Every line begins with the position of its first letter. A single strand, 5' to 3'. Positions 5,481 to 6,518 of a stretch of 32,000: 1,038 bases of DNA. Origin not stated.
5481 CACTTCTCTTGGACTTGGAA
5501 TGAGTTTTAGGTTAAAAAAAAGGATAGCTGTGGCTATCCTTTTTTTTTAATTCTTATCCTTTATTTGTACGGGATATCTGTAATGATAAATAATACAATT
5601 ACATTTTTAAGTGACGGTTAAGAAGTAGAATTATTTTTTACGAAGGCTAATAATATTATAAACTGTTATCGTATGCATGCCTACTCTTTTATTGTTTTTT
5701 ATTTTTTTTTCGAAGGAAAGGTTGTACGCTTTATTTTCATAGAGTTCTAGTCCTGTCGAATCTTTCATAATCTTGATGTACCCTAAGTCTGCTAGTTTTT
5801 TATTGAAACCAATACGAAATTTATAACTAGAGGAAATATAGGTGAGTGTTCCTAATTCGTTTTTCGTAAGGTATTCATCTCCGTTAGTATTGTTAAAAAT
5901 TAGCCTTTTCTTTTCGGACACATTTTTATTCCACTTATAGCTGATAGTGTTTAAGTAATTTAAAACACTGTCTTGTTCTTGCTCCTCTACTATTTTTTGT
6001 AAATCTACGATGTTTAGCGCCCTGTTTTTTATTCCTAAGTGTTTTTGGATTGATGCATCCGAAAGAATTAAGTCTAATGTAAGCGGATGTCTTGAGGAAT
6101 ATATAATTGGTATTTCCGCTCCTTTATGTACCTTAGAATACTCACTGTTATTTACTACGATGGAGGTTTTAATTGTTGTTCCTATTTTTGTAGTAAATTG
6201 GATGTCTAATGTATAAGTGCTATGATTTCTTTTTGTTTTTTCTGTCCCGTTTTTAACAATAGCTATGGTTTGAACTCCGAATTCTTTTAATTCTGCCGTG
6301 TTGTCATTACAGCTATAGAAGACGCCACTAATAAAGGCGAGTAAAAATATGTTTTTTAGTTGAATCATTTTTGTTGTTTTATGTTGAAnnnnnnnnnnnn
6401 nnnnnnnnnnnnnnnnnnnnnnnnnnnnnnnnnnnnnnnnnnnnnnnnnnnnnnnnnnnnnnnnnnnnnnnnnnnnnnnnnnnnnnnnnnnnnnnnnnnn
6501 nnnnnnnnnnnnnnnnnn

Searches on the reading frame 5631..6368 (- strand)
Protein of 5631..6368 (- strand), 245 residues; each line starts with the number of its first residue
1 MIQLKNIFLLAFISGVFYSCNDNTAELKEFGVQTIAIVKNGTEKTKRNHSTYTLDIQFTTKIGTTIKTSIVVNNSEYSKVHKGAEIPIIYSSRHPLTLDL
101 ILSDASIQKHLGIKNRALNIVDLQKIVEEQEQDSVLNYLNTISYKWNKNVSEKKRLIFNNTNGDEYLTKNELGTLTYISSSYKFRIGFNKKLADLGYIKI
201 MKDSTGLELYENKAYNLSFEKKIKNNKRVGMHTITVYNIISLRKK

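Call 4: search_protein_families(library=pfam, proteins=[window:5631-6368:-], max_evalue=0.01)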
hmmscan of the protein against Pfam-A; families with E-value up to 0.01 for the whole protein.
window:5631-6368:- (245 aa): 1 family
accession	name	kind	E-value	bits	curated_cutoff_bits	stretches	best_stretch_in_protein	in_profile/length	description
PF05434.16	Tmemb_9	-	0.0077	16.5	28.6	0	124-160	105-141/145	TMEM9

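Call 8: search_protein_families(library=ncbifam, proteins=[window:5631-6368:-], max_evalue=0.01)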
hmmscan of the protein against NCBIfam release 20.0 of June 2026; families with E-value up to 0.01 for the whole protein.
window:5631-6368:- (245 aa): 0 families
